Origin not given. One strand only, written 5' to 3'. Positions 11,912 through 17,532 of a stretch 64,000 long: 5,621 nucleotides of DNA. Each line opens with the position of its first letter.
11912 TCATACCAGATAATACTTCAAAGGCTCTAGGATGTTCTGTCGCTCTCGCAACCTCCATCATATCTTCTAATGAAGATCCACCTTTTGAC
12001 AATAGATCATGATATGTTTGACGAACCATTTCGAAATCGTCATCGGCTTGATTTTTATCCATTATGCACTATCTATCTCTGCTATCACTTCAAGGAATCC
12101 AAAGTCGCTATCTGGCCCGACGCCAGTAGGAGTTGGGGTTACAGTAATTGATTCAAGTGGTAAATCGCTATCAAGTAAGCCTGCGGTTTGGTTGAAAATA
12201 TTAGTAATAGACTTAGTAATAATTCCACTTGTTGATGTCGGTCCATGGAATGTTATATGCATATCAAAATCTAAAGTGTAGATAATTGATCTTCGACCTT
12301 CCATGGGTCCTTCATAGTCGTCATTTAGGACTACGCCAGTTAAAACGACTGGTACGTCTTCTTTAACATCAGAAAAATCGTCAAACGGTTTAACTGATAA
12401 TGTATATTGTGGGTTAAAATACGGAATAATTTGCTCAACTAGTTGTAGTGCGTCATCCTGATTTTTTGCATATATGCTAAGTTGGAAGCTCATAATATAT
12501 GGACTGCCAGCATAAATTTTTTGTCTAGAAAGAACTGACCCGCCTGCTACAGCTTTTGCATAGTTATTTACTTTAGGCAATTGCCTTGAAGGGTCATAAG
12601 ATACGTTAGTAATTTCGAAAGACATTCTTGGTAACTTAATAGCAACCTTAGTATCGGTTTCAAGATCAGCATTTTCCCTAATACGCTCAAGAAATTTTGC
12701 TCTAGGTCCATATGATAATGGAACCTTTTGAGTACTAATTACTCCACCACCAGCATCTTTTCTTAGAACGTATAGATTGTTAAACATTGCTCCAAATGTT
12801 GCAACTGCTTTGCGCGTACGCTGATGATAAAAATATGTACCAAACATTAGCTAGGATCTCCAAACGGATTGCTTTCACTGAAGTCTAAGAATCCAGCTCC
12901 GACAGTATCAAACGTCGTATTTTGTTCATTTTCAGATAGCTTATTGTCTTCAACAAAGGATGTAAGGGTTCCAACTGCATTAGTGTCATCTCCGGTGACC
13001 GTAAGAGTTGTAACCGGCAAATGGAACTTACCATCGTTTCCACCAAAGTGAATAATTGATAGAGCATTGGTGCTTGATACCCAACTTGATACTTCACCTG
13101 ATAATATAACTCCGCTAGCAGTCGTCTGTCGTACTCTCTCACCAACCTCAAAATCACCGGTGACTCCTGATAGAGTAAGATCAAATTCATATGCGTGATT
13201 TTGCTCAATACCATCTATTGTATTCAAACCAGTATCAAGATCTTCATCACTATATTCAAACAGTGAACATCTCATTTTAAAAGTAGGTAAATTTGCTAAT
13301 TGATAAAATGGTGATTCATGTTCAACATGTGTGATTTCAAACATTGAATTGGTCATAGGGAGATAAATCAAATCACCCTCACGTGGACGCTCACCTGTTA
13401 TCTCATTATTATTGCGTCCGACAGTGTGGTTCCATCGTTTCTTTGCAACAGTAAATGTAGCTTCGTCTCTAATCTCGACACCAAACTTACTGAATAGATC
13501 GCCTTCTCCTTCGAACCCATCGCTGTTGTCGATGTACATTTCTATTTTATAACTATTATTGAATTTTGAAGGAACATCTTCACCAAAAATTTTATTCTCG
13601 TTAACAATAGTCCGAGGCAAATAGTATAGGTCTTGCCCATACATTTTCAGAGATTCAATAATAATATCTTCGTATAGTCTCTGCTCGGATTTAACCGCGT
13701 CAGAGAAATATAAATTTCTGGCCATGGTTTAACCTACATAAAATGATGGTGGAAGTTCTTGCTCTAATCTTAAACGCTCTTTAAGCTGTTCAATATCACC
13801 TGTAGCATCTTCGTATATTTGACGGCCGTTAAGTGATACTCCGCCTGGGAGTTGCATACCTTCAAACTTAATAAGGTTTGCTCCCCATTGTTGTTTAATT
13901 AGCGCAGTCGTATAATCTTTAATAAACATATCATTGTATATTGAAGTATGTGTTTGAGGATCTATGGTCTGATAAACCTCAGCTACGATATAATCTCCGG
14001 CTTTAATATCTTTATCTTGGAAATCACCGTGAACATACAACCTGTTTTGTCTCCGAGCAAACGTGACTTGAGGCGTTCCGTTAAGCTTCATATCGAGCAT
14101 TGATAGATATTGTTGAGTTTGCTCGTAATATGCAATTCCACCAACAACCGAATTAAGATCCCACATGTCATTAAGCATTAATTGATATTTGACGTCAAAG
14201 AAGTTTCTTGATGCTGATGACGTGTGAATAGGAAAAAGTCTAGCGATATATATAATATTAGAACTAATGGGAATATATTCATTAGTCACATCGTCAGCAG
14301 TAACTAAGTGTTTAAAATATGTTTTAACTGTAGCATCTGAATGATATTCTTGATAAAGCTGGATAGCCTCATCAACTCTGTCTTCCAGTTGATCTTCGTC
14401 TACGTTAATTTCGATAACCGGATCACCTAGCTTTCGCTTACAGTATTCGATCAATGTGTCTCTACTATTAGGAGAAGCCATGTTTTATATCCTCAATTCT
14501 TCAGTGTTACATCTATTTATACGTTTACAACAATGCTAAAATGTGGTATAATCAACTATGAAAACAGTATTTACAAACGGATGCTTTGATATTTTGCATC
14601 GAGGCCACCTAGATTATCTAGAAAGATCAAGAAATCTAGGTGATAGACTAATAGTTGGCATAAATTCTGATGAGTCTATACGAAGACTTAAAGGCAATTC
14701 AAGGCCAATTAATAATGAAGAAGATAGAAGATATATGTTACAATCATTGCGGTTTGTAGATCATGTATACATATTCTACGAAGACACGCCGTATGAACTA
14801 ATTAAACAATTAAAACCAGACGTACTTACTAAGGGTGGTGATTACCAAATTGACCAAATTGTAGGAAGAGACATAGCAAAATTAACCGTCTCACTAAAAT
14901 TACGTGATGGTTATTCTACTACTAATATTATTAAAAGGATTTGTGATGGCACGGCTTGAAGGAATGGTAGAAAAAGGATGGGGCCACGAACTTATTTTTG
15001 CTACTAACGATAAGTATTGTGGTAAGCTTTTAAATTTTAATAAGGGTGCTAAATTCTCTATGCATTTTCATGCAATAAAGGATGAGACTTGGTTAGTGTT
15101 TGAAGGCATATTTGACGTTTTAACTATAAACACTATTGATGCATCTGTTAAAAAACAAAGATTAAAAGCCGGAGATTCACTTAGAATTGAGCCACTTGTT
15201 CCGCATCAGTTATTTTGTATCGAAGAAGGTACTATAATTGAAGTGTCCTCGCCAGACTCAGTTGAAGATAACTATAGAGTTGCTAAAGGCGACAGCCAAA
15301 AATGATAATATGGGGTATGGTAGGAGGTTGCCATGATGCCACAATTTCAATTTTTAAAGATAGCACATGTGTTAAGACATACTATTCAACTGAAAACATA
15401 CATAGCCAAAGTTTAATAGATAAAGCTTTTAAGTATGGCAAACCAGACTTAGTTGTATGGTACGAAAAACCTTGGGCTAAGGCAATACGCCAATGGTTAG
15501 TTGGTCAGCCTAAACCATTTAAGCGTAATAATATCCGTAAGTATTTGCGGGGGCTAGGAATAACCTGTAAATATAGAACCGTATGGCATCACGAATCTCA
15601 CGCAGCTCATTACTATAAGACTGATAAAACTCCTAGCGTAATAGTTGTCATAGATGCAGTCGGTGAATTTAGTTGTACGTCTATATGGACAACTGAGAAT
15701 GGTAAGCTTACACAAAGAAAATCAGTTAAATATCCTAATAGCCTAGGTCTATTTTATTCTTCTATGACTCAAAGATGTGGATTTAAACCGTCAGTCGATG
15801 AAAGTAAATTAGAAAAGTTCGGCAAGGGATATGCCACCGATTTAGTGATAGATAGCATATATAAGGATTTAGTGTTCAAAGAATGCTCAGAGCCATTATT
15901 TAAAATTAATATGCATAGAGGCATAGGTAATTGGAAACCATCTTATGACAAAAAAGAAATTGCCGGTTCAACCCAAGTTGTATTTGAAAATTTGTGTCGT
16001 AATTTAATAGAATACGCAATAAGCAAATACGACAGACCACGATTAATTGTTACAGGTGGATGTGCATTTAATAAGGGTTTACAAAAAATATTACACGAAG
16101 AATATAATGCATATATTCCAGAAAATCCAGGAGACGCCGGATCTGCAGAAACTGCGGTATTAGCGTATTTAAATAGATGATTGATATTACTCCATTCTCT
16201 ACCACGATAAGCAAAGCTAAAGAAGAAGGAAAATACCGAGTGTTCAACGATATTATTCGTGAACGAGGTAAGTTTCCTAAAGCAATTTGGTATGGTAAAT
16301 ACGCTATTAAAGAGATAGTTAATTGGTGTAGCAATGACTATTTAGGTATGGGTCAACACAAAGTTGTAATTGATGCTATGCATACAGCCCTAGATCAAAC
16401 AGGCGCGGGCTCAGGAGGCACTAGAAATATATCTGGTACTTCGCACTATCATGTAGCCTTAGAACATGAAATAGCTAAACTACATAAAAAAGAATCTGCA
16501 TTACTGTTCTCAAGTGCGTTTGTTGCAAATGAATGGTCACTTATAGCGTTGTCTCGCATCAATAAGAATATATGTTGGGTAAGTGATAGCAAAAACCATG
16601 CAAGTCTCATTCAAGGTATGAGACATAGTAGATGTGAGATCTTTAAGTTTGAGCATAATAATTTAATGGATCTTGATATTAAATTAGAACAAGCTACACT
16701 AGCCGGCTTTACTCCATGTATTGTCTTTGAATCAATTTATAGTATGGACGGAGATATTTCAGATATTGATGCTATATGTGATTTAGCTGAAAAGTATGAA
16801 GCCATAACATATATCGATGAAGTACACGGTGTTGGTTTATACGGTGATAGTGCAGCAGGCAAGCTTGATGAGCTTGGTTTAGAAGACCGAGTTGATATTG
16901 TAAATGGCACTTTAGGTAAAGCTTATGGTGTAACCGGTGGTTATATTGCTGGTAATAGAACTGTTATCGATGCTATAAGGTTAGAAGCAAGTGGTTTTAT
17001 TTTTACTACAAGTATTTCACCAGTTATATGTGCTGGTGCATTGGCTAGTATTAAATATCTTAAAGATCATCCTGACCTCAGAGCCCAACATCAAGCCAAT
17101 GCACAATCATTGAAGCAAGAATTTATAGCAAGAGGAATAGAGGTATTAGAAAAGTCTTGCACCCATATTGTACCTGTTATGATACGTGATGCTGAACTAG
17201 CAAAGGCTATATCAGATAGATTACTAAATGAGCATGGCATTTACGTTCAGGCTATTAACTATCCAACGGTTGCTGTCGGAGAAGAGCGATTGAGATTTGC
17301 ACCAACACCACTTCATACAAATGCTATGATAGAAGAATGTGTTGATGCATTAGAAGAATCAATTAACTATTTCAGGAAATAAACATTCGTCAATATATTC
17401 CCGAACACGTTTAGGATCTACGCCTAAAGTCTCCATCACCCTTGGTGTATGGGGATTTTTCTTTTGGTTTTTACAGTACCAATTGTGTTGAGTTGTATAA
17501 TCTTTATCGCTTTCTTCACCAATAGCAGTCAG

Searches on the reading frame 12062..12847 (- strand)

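Call 10: search_protein_families(library=pfam, proteins=[window:12062-12847:-], max_evalue=0.001)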
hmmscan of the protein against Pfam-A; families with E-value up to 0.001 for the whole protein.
window:12062-12847:- (261 aa): 1 family
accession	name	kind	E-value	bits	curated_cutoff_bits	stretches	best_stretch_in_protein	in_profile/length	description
PF16724.11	T4-gp15_tss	-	3.1e-64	217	25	1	5-239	1-226/245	T4-like virus Myoviridae tail sheath stabiliser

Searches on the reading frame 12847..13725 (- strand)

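Call 10: search_protein_families(library=pfam, proteins=[window:12847-13725:-], max_evalue=0.001)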
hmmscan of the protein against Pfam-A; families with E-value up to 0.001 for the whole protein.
window:12847-13725:- (292 aa): 1 family
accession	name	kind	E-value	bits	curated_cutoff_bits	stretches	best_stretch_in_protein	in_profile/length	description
PF11649.13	T4_neck-protein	-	4.8e-40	138.1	25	1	11-180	39-203/278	Virus neck protein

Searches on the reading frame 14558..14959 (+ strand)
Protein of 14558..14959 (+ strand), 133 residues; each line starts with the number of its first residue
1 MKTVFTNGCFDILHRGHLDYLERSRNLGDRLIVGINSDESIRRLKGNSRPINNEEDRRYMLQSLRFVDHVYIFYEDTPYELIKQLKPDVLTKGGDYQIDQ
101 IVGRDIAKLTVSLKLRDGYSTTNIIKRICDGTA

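Call 22: search_protein_families(library=pfam, proteins=[window:14558-14959:+], max_evalue=1)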
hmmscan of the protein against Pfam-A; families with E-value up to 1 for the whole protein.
window:14558-14959:+ (133 aa): 2 families
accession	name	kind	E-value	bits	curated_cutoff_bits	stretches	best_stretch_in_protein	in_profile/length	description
PF01467.32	CTP_transf_like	-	9.6e-22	78.1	21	1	5-127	1-133/133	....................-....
PF06574.18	FAD_syn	-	0.082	13.2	27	1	2-29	7-34/158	FAD synthetase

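Call 23: search_protein_families(library=ncbifam, proteins=[window:14558-14959:+], max_evalue=0.01)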
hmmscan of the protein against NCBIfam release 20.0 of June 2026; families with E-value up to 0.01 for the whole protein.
window:14558-14959:+ (133 aa): 11 families
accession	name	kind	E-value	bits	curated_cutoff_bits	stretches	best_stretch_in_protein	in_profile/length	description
TIGR02199.1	rfaE_dom_II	equivalog_domain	2.5e-52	176.5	181.5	1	2-128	12-142/144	D-glycero-beta-D-manno-heptose 1-phosphate adenylyltransferase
NF008454.0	PRK11316.1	equivalog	4.4e-49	167.3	521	1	2-129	341-472/475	bifunctional D-glycero-beta-D-manno-heptose-7-phosphate kinase/D-glycero-beta-D-manno-heptose 1-phosphate adenylyltransferase HldE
TIGR00125.1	cyt_tran_rel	domain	4.6e-19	68.4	27.7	1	4-68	2-63/65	adenylyltransferase/cytidyltransferase family protein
TIGR01518.1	g3p_cytidyltrns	equivalog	7.6e-15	55.1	165.4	1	4-126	1-123/125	glycerol-3-phosphate cytidylyltransferase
NF001985.0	PRK00777.1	subfamily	3.6e-10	40.1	104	1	2-63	5-64/157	pantetheine-phosphate adenylyltransferase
NF002250.0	PRK01170.1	subfamily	5.8e-07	29.3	489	1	4-60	3-57/322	bifunctional pantetheine-phosphate adenylyltransferase/NTP phosphatase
TIGR01510.1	coaD_prev_kdtB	equivalog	9.1e-06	25.8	103.3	1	7-42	5-40/155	pantetheine-phosphate adenylyltransferase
NF041124.1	CoaD_Thcocales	equivalog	0.00018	21.4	290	1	2-48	5-51/156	phosphopantetheine adenylyltransferase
NF003787.0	PRK05379.1-4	equivalog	0.0028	16.7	449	1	7-64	15-68/346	bifunctional nicotinamide-nucleotide adenylyltransferase/Nudix hydroxylase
NF005518.0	PRK07143.1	equivalog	0.0042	16.5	232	1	2-84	16-99/281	hypothetical protein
NF045965.1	RibF_rel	equivalog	0.0065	15.9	200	1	3-76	14-93/279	FAD synthase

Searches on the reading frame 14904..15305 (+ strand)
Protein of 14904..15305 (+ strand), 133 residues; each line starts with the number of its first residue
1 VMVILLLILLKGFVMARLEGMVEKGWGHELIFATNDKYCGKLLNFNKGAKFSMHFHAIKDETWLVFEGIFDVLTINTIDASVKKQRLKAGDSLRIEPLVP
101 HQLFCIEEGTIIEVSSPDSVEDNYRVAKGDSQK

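Call 22: search_protein_families(library=pfam, proteins=[window:14904-15305:+], max_evalue=1)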
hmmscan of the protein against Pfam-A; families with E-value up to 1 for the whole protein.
window:14904-15305:+ (133 aa): 5 families
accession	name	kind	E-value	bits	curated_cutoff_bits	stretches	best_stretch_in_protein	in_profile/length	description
PF07883.17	Cupin_2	-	7e-06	26.1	27.2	1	43-108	3-61/70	Cupin domain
PF07385.18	Lyx_isomer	-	0.00048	19.8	20.8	1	34-61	83-110/222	D-lyxose isomerase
PF01050.24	MannoseP_isomer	-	0.0014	19.2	23.6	1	22-74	12-64/116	Mannose-6-phosphate isomerase C-terminal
PF00190.28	Cupin_1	-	0.041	13.9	22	1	43-106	38-102/151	Cupin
PF12973.13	Cupin_7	-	0.096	12.9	27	1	41-72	36-66/105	ChrR Cupin-like domain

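Call 23: search_protein_families(library=ncbifam, proteins=[window:14904-15305:+], max_evalue=0.01)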
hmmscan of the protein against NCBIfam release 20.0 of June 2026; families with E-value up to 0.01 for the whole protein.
window:14904-15305:+ (133 aa): 2 families
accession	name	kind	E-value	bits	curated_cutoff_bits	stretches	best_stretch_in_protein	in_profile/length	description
TIGR04366.1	cupin_WbuC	subfamily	2.6e-06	27.3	42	1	38-112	33-111/132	WbuC family cupin fold metalloprotein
TIGR01479.1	GMP_PMI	equivalog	0.0044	15.9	372.95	1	22-74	359-411/467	mannose-1-phosphate guanylyltransferase/mannose-6-phosphate isomerase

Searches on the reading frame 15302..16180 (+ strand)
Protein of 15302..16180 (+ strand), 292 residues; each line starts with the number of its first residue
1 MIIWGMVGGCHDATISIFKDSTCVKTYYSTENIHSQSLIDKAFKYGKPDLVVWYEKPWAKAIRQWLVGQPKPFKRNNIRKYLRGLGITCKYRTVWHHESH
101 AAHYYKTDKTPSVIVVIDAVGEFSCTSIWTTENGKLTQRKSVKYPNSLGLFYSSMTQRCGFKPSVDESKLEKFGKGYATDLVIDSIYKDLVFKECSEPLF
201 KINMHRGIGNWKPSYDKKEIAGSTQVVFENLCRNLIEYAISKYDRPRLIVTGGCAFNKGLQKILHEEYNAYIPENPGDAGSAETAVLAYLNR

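Call 10: search_protein_families(library=pfam, proteins=[window:15302-16180:+], max_evalue=0.001)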
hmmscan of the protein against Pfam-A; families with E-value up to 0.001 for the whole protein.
window:15302-16180:+ (292 aa): 1 family
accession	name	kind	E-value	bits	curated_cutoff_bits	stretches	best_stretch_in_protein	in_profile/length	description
PF02543.21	Carbam_trans_N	-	6.7e-17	62.4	24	1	95-285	131-344/346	Carbamoyltransferase N-terminus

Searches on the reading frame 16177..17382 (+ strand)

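Call 10: search_protein_families(library=pfam, proteins=[window:16177-17382:+], max_evalue=0.001)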
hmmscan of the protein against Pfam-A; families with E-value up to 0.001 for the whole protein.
window:16177-17382:+ (401 aa): 2 families
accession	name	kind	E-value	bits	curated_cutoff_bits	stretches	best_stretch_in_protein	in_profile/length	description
PF00155.27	Aminotran_1_2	-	3.6e-66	224.2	19.7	1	46-392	2-361/361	Aminotransferase class I and II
PF01053.26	Cys_Met_Meta_PP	-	1.7e-05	24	27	1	92-219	54-178/381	Cys/Met metabolism PLP-dependent enzyme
